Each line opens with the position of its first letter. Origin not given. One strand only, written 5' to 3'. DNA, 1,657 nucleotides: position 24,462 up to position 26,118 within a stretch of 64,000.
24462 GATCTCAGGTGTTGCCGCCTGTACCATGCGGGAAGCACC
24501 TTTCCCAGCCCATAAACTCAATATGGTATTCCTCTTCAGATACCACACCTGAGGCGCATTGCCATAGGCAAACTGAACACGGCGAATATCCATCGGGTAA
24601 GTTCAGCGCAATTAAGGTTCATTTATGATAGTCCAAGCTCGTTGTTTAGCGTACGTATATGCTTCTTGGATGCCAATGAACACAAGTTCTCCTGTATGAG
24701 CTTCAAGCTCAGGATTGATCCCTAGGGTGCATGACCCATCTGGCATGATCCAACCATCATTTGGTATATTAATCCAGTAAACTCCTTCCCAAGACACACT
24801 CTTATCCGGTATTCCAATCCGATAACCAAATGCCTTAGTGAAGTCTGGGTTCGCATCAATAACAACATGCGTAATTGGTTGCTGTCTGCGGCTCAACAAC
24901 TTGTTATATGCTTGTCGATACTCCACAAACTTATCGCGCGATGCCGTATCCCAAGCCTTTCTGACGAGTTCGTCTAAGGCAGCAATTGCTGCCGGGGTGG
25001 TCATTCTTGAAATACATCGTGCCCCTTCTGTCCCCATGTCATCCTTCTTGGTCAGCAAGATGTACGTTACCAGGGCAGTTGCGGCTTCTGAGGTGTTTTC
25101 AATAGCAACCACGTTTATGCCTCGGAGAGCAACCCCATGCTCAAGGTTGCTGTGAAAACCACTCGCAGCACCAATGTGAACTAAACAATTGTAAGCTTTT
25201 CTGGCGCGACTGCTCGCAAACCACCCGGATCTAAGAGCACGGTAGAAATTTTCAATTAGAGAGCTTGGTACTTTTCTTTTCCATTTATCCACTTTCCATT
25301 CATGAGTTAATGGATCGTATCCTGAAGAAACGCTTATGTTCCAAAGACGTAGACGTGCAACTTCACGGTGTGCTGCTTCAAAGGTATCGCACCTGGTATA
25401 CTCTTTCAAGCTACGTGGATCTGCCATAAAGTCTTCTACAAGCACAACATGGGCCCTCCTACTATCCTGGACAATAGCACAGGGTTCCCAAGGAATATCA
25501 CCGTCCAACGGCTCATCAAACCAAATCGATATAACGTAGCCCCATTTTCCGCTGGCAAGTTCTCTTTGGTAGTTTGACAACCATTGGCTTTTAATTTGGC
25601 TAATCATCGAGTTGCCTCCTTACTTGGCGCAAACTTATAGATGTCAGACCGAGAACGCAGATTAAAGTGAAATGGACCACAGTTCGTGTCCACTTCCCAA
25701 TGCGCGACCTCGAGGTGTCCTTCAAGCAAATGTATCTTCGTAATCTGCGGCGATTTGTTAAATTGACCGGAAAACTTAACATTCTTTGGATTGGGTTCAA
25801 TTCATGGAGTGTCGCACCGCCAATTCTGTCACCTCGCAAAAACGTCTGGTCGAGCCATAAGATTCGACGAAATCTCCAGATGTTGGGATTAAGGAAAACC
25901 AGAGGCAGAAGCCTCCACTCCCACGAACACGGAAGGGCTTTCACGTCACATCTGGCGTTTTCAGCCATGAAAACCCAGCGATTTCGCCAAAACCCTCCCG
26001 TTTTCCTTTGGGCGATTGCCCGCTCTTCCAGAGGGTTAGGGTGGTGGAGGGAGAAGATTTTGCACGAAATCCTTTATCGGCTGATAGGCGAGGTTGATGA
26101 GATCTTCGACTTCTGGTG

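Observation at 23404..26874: Lower-GC island of minus-strand hypothetical genes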

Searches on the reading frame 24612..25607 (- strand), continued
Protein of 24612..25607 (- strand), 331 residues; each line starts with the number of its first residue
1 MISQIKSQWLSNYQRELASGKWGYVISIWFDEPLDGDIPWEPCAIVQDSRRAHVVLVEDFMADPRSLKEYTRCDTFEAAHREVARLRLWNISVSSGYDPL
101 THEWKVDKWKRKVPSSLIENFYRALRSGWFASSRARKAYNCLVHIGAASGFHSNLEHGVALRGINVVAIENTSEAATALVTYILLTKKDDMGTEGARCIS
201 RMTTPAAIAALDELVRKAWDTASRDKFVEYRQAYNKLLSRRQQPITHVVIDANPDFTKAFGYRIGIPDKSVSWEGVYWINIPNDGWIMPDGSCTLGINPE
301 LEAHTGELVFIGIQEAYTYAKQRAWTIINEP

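Call 75: fold_search(model_id=the predicted structure, library=viral)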
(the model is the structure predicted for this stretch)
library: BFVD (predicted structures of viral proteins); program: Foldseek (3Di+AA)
matches with E <= 10: 385; with E <= 0.001: 0
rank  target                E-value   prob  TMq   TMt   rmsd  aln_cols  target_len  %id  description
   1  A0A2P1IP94            8.1e-02  0.18  0.16  0.15  15.7       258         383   14  Polyprotein (Fragment) [Sicinivirus sp.]
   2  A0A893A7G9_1          8.9e-02  0.09  0.10  0.05  24.7       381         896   10  RNA-directed RNA polymerase [Riboviria sp.]
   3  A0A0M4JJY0            1.2e-01  0.16  0.16  0.14  17.3       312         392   12  (no name in the UniProt tables at hand)
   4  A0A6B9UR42            1.3e-01  0.30  0.17  0.11  14.2       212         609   16  (no name in the UniProt tables at hand)
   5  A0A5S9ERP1            3.8e-01  0.11  0.16  0.16  17.1       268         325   10  Uncharacterized protein [Tenacibaculum phage PTm1]
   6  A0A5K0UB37            4.0e-01  0.18  0.13  0.11  14.3       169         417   11  Uncharacterized protein [Yasminevirus sp. GU-2018]
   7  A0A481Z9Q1            4.4e-01  0.14  0.15  0.17  16.1       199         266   14  Uncharacterized protein [Pithovirus LCPAC304]
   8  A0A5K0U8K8            4.9e-01  0.08  0.11  0.11  29.5       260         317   10  Uncharacterized protein [Yasminevirus sp. GU-2018]
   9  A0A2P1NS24            5.7e-01  0.08  0.14  0.19  17.1       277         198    9  VP11 [Liao ning virus]
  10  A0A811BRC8            6.9e-01  0.18  0.22  0.15  22.3       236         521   16  Uncharacterized protein [Pandoravirus japonicus]
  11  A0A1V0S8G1            7.3e-01  0.23  0.22  0.15  13.6       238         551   12  Tetratricopeptide repeat protein [Catovirus CTV1]
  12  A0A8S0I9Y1            7.7e-01  0.14  0.12  0.18  18.2       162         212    9  (no name in the UniProt tables at hand)
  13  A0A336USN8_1          7.7e-01  0.13  0.12  0.05  22.1       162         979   10  Polyprotein (Fragment) [Paroligolophus agrestis posalike virus 1]
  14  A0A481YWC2            8.5e-01  0.15  0.15  0.09  11.2       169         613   10  Uncharacterized protein [Marseillevirus LCMAC201]
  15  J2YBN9                8.5e-01  0.12  0.14  0.20  14.1       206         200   12  (no name in the UniProt tables at hand)
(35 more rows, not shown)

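Call 97: search_dna_similar(query=window:24612-25607:-, collection=plasmids, mode=protein, max_evalue=0.01, max_rows=10)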
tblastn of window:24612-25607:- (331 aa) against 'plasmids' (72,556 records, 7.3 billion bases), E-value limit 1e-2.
No match.

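Call 102: search_solved_structures(query=A1, max_evalue=5)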
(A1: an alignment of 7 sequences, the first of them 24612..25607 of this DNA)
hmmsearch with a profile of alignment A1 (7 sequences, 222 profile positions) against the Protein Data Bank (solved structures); distinct sequences matched with E-value up to 5: 4.
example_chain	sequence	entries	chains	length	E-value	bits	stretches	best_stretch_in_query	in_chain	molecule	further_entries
1dxm_A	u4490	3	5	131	0.8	12.8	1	168-203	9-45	H PROTEIN | H PROTEIN OF THE GLYCINE CLEAVAGE SYSTEM | H-PROTEIN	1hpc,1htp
8ets_R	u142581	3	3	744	1.1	12.4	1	89-177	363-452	Actin-related protein 5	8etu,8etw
8eu9_R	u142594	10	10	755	1.1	12.3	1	89-177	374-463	Actin-related protein 5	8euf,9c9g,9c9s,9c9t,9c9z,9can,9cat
6ian_C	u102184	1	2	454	3.9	10.5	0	75-129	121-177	Intraflagellar transport protein 81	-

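Call 106: search_dna_similar(query=window:24612-25607:-, collection=phages, mode=protein, max_evalue=0.01, max_rows=10)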
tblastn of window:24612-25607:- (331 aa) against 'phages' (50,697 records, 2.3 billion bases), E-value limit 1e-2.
No match.
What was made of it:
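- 24612..25607 (-): 331-aa protein of unknown function. It has a unique 110-aa N-terminal extension and a 221-aa core (a helical-repeat region plus a small alpha/beta C-terminal region). It occupies the variable middle slot of the island. No hit in plasmids or phages (calls 97, 106).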

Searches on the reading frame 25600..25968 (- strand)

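Call 3: search_protein_families(library=pfam, proteins=[window:25600-25968:-], max_evalue=1)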
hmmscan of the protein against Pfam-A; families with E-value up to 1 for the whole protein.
window:25600-25968:- (122 aa): 1 family
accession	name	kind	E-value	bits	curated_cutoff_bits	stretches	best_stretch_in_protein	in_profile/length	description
PF04995.19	CcmD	-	0.68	10.5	25.6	1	101-120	14-33/44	Heme exporter protein D (CcmD)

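Call 4: search_protein_families(library=padloc, proteins=[window:25600-25968:-], max_evalue=1)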
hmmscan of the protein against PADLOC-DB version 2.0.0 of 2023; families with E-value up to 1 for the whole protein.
window:25600-25968:- (122 aa): 0 families

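Call 5: search_protein_families(library=ncbifam, proteins=[window:25600-25968:-], max_evalue=1)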
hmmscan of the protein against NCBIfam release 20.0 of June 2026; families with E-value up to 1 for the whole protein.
window:25600-25968:- (122 aa): 0 families
